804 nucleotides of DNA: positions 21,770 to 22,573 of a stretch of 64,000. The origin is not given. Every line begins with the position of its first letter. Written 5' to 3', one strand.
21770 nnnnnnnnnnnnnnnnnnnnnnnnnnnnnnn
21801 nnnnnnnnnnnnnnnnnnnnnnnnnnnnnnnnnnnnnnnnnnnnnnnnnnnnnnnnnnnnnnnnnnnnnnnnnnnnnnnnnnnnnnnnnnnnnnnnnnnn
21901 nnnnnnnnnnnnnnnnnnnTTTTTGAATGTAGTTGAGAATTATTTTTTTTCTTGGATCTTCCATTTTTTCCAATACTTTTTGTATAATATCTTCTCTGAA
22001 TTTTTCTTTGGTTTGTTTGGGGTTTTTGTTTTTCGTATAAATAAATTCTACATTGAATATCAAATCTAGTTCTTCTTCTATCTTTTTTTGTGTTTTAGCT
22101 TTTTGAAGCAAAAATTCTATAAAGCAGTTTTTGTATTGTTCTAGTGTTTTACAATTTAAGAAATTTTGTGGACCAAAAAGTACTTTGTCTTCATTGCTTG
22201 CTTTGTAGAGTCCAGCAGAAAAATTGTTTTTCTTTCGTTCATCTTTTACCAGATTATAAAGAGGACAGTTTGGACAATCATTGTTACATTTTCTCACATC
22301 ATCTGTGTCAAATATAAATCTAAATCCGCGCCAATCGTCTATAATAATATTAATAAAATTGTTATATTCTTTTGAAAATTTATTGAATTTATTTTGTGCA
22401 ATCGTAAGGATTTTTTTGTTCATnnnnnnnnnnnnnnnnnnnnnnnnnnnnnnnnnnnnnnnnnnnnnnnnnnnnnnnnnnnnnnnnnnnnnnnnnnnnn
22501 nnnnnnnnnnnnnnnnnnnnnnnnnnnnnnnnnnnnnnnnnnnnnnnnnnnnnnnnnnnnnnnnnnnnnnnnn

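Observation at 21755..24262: Cassette 2: attenuator-bearing leader - small protein - rSAM/SPASM enzyme - hairpin - Cys-motif AT-rich protein, adjacent to tRNA-Ser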

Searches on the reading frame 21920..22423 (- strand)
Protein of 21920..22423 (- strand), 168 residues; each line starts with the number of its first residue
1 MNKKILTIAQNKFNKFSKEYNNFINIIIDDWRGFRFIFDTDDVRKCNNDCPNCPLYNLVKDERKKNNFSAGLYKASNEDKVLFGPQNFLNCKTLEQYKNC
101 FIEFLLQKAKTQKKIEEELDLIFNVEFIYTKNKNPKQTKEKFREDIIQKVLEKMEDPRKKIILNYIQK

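Call 7: search_protein_families(library=pfam, max_evalue=0.01, proteins=[window:21920-22423:-])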
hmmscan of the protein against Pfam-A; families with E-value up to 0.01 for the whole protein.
seq(168 aa): 0 families

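Call 8: search_protein_families(library=ncbifam, max_evalue=0.01, proteins=[window:21920-22423:-])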
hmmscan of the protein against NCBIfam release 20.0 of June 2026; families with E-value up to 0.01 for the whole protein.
seq(168 aa): 1 family
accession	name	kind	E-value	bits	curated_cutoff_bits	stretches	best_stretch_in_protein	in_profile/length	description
TIGR03922.1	T7SS_EccA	equivalog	0.0054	15.3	466.65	1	108-162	364-418/557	type VII secretion AAA-ATPase EccA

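Call 19: find_homologous_proteins(query=window:21920-22423:-)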
Query seq(168 aa) (168 aa): 43 proteins with E <= 0.001 among 75 candidates.
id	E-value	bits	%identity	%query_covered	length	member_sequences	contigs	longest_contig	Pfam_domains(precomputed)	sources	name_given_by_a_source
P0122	1.7e-104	365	100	100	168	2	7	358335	-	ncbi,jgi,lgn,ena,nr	ncbi:MAG TPA: hypothetical protein DCS29_02370 [Candidatus Magasanikbacteria bacterium]|nr:MAG: hypo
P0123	1.2e-70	255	69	99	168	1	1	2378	-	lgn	-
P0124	1.4e-52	196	60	85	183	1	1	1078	-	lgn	-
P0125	8.7e-52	193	57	99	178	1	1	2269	-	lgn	-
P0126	4.4e-51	191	57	90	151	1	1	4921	-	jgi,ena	-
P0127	7.4e-50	187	51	96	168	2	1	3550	-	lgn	-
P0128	1.7e-49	186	56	98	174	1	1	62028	-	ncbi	ncbi:MAG: hypothetical protein V1858_02565 [Candidatus Gottesmanbacteria bacterium]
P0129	5.4e-49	184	57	93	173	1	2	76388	-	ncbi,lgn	-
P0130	6.6e-49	184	53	99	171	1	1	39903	-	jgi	jgi:hypothetical protein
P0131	6.7e-49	184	57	90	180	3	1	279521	-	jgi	jgi:hypothetical protein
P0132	3.4e-48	182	53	99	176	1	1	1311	-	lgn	-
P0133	9.7e-48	180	55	90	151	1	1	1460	-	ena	-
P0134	2.6e-47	179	50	99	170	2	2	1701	-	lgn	-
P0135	4.0e-47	178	52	99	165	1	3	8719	-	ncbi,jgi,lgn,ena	-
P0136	2.6e-46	176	52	96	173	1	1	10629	-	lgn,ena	-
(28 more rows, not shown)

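Call 33: search_solved_structures(query=A2, max_evalue=10)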
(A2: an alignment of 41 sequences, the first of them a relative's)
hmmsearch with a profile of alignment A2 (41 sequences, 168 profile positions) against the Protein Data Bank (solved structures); distinct sequences matched with E-value up to 10: 2.
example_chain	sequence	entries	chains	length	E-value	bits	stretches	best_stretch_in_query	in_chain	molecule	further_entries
9z7o_C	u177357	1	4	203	0.13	15.1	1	94-163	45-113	Escherichia VapC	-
6wvs_A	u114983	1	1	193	1.3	11.9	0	9-32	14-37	DeNovoTIM15 hyperstable de novo TIM barrel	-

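Call 35: predict_structure(alignment_id=A2)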
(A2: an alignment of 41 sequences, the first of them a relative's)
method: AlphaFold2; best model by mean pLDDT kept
length: 168 residues; sequences in the alignment: 41
mean_pLDDT: 95.6   pTM: 0.89
mean pLDDT of the five models: 95.6, 95.4, 94.9, 92.7, 92.4
residues with pLDDT >= 90: 155; 70-90: 13; 50-70: 0; < 50: 0
segments of 3 or more residues with pLDDT < 50: none
pLDDT, mean of each block of 10 residues (from residue 1): 94 98 98 95 96 97 88 93 92 97 95 98 98 98 98 95 97
secondary structure, 60 per line:
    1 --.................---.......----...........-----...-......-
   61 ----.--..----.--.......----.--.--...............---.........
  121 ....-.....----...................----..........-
elements in order: H3-19 E23-29 E34-40 H41-44 H54-59 H77-83 H94-108 H112-124 E126-130 H135-153 H158-167

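Call 56: search_protein_families(library=padloc, max_evalue=0.01, proteins=[P0122])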
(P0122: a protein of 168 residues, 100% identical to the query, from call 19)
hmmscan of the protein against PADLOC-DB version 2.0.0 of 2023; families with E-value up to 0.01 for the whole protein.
P0122 (168 aa): 0 families

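Call 61: search_protein_representatives(alignment_id=A2)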
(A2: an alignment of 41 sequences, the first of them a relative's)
Query: 41 sequences, 168 profile positions. Proteins with E-value up to 0.001 (for the whole library): 106; up to 1e-10: 85; up to 1e-30: 24. The best 106 are listed.
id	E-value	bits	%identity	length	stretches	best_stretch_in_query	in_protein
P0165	2.5e-66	238.8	-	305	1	1-166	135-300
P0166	8.3e-57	207.8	-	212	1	1-149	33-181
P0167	3.6e-56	205.7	-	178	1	3-167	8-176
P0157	2.6e-55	202.9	-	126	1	6-130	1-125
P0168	4.3e-54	198.9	-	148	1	24-166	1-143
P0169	8.3e-52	191.5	-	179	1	2-164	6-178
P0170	1.7e-51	190.5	-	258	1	2-158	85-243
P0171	7.7e-50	185.1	-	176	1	1-166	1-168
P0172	9.1e-46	171.9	-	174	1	3-165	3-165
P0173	1.3e-45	171.3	-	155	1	1-150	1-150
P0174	2.3e-44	167.3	-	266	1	1-158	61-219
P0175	4.6e-44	166.3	-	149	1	1-148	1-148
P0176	1.6e-43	164.5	-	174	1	6-165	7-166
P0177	6.7e-43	162.5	-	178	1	1-166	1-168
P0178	3.3e-42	160.3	-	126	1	1-92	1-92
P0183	3.0e-34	134.4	-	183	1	24-161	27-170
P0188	6.4e-27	110.5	-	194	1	23-163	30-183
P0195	1.4e-23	99.7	-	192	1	10-153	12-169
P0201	1.4e-22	96.4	-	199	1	22-163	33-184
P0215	4.9e-19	84.9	-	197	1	3-161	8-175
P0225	3.9e-17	78.7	-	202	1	26-163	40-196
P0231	4.2e-15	72.1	-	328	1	2-160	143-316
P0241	1.6e-12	63.7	-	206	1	26-159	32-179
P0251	4.2e-10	55.8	-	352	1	24-157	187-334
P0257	1.3e-08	51.0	-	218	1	7-153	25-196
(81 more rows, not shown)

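Call 63: list_cluster_members(proteins=[P0183, P0188, P0195, P0201, P0215, P0225, P0231, P0241, P0251, P0257])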
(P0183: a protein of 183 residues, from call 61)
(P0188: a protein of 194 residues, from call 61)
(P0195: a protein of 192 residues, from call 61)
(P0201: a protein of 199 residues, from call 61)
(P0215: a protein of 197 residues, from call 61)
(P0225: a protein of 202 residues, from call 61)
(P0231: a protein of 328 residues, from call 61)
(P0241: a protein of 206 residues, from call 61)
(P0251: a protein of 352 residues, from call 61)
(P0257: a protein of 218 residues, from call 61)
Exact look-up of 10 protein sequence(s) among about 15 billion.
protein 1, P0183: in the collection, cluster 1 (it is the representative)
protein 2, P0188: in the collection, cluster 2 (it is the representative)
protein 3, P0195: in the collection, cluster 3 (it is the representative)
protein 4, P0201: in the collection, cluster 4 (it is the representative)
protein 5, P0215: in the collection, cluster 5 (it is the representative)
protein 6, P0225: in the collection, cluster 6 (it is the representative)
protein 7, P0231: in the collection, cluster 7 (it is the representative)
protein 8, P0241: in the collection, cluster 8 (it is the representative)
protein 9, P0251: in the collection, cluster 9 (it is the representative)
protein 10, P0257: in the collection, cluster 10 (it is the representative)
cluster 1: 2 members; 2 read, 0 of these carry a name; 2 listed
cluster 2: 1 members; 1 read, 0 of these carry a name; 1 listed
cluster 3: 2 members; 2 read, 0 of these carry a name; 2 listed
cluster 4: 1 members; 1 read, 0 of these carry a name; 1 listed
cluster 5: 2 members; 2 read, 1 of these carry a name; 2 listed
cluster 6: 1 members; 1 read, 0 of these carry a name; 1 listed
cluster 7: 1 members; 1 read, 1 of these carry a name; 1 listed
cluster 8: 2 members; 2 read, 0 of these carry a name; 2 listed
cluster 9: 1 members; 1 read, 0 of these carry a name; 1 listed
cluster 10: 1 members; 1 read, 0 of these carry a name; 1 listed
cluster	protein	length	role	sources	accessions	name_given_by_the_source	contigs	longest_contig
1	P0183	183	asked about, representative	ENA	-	-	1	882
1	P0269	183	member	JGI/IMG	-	-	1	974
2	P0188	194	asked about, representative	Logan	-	-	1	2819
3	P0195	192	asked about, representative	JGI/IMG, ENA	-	-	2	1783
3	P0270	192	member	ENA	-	-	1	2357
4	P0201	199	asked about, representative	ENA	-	-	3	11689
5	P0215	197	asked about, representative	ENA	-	-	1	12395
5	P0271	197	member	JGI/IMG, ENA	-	hypothetical protein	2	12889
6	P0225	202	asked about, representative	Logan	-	-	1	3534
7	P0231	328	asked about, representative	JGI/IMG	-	C_GCAxxG_C_C family probable redox protein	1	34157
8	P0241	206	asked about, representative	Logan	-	-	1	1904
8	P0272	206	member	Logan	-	-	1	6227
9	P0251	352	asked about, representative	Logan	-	-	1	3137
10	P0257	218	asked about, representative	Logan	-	-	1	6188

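Call 64: search_protein_families(library=pfam, max_evalue=0.01, proteins=[P0183, P0188, P0195, P0201, P0215, P0231, P0241, P0251, P0257, P0170])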
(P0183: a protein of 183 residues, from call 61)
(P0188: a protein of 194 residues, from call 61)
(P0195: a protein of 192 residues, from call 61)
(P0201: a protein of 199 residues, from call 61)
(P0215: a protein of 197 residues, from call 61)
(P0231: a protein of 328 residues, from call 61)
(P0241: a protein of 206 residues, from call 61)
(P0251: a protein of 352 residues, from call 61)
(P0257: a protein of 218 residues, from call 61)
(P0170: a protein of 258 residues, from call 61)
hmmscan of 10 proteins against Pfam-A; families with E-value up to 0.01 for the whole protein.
P0183 (183 aa): 0 families

P0188 (194 aa): 0 families

P0195 (192 aa): 0 families

P0201 (199 aa): 0 families

P0215 (197 aa): 0 families

P0231 (328 aa): 1 family
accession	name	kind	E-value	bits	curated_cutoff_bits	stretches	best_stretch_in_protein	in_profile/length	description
PF09719.15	C_GCAxxG_C_C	-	1.2e-26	93.5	27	1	16-141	2-118/118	Putative redox-active protein (C_GCAxxG_C_C)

P0241 (206 aa): 0 families

P0251 (352 aa): 0 families

P0257 (218 aa): 0 families

P0170 (258 aa): 0 families

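Call 65: find_encoding_contigs(protein=P0231, flank=5000, max_places=2)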
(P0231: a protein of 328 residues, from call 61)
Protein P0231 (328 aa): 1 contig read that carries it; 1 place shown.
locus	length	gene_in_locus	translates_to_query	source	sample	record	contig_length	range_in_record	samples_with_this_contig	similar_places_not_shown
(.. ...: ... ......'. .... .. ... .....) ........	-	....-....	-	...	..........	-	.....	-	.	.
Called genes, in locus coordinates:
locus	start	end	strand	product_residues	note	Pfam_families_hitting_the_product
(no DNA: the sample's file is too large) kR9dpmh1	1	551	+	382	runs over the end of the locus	PF00155:Aminotran_1_2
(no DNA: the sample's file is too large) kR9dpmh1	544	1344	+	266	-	PF00583:Acetyltransf_1, PF13508:Acetyltransf_7 (weak)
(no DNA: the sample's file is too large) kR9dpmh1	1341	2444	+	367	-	PF02746:MR_MLE_N (weak), PF26685:DUF8230_C, PF13378:MR_MLE_C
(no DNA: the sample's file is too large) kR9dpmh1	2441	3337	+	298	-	-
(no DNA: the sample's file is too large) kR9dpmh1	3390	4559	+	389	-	PF01546:Peptidase_M20, PF07687:M20_dimer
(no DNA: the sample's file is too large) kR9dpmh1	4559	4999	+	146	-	PF01451:LMWPc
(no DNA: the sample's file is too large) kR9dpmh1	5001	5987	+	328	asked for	PF09719:C_GCAxxG_C_C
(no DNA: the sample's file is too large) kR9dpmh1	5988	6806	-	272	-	PF13489:Methyltransf_23, PF08241:Methyltransf_11 (weak), PF08242:Methyltransf_12, PF13649:Methyltransf_25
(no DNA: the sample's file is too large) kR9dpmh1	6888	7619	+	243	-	PF13649:Methyltransf_25, PF13847:Methyltransf_31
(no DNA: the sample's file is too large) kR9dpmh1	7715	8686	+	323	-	PF14716:HHH_8, PF14520:HHH_5, PF14791:DNA_pol_B_thumb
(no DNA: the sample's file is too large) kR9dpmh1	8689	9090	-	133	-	-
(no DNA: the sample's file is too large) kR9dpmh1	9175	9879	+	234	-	-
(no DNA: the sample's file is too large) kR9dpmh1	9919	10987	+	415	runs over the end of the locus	PF21686:LigD_Prim-Pol (weak), PF01896:DNA_primase_S (weak)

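Call 66: find_encoding_contigs(protein=P0215, flank=5000, max_places=2)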
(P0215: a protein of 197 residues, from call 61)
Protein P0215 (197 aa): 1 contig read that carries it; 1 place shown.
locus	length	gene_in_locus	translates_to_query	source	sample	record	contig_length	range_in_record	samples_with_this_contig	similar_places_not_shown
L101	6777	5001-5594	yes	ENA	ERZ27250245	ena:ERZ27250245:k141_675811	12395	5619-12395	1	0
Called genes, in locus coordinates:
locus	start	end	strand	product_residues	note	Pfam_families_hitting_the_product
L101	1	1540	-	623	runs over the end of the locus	PF04773:FecR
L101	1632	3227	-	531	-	PF04055:Radical_SAM, PF16199:Radical_SAM_C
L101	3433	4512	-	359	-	-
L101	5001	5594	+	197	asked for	-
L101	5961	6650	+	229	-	PF01209:Ubie_methyltran (weak), PF13489:Methyltransf_23, PF02353:CMAS, PF07021:MetW, PF13847:Methyltransf_31, PF08241:Methyltransf_11, PF08242:Methyltransf_12, PF13649:Methyltransf_25, +2 more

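Call 67: find_encoding_contigs(protein=P0201, flank=5000, max_places=2)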
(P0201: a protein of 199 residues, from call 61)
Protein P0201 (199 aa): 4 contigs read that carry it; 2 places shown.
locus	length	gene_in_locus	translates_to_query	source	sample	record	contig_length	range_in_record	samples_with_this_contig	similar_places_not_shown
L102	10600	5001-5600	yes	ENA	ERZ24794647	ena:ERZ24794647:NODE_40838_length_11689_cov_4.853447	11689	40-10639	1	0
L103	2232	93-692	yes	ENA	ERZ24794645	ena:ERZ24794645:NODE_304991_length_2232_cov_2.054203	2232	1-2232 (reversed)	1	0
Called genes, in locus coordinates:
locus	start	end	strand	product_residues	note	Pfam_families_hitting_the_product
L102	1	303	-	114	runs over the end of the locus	?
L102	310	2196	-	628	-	PF04773:FecR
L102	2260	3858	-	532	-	PF04055:Radical_SAM, PF16199:Radical_SAM_C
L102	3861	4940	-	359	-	-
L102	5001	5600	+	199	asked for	-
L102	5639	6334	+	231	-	PF00891:Methyltransf_2 (weak), PF02353:CMAS, PF05175:MTS (weak), PF13489:Methyltransf_23, PF13847:Methyltransf_31, PF08241:Methyltransf_11, PF08242:Methyltransf_12, PF13649:Methyltransf_25, +1 more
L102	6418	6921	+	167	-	-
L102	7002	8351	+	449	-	PF01225:Mur_ligase, PF08245:Mur_ligase_M, PF02875:Mur_ligase_C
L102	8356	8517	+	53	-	-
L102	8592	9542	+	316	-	PF01565:FAD_binding_4, PF02873:MurB_C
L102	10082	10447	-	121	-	-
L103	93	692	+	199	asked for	-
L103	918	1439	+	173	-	PF08241:Methyltransf_11, PF08242:Methyltransf_12, PF13489:Methyltransf_23 (weak), PF13649:Methyltransf_25, PF13847:Methyltransf_31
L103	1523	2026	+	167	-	-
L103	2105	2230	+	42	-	?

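Call 68: find_encoding_contigs(protein=P0257, flank=5000, max_places=2)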
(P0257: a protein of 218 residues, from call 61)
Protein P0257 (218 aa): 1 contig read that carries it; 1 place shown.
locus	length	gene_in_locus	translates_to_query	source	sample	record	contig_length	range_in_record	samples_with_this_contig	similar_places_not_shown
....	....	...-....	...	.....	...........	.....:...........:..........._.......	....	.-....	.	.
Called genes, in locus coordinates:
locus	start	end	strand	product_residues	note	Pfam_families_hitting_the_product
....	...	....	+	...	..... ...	-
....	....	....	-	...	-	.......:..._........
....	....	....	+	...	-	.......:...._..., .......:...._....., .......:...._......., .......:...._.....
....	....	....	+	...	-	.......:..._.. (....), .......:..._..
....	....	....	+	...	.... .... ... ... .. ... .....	?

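Call 69: find_encoding_contigs(protein=P0272, flank=5000, max_places=2)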
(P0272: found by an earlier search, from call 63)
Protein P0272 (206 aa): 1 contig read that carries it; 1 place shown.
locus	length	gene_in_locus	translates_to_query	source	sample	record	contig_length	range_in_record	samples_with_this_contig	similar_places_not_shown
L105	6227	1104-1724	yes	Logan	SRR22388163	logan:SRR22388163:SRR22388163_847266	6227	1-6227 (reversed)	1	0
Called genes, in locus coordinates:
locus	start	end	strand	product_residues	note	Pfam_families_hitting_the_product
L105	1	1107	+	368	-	?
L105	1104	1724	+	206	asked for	-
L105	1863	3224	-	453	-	PF00587:tRNA-synt_2b, PF03129:HGTP_anticodon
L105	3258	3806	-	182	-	PF01765:RRF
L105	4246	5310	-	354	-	PF14870:PSII_BNR (faint), PF15902:Sortilin-Vps10, PF02012:BNR (faint), PF25852:DUF6242_C (weak), PF15902:Sortilin-Vps10 (weak)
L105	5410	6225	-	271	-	?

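Call 104: fold_search(model_id=the predicted structure, library=pdb)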
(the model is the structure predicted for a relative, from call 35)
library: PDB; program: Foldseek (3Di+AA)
matches with E <= 10: 205; with E <= 0.001: 0
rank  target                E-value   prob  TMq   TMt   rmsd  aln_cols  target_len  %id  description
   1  8gxe_B                1.1e+00  0.02  0.13  0.11  15.9       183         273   11  PTPN21 FERM PTP complex (released 2023-09-27)
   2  5swf_A                1.2e+00  0.18  0.23  0.13   9.7        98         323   14  The structure of the PP2A B56 subunit double phosphorylated BubR1 complex (released 2016-11-30)
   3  4ebk_B                1.5e+00  0.04  0.22  0.16  18.0       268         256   10  Crystal structure of aminoglycoside 4'-O-adenylyltransferase ANT(4')-IIb, tobramycin-bound (released 2012-04-04)
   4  4db8_C                1.8e+00  0.12  0.21  0.16   7.9        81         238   12  Designed Armadillo-repeat Protein (released 2012-05-16)
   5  3sla_C                2.0e+00  0.12  0.15  0.16   8.2        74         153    9  X-ray structure of first four repeats of human beta-catenin (released 2012-02-29)
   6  4zrp_A                2.0e+00  0.07  0.19  0.11   8.6        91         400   10  TC:CD320 (released 2016-07-20)
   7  5ihf_B                2.3e+00  0.07  0.21  0.31  17.7       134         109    9  Salmonella Typhimurium VirG-like (STV) protein (released 2017-03-08)
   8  5jja_A                2.4e+00  0.30  0.28  0.15   5.1        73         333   15  Crystal structure of a PP2A B56gamma/BubR1 complex (released 2016-07-13)
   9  2jdq_B                2.4e+00  0.16  0.24  0.11   5.2        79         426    9  C-terminal domain of influenza A virus polymerase PB2 subunit in complex with human importin alpha5 (released 2007-02-27)
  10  5k6s_A                2.6e+00  0.11  0.22  0.12   9.7        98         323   12  The structure of the PP2A B56 subunit BubR1 complex (released 2016-12-07)
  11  4q2s                  2.6e+00  0.09  0.22  0.26   6.2        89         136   13  Crystal Structure of S. pombe Pdc1 Ge1 Domain (released 2014-10-08)
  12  7e34_B                2.8e+00  0.07  0.18  0.20  10.9        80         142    9  Crystal structure of SUN1-Speedy A-CDK2 (released 2021-04-14)
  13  6fai_D                2.8e+00  0.04  0.25  0.22   9.4       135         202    9  Structure of a eukaryotic cytoplasmic pre-40S ribosomal subunit (released 2018-02-28)
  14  9o17_AC               2.8e+00  0.03  0.19  0.17  12.8       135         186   11  Cryo-EM structure of Methanosarcina acetivorans 70S ribosome (released 2025-09-24)
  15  3tj3_A                2.9e+00  0.12  0.23  0.11   5.6        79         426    9  Structure of importin a5 bound to the N-terminus of Nup50 (released 2011-11-30)
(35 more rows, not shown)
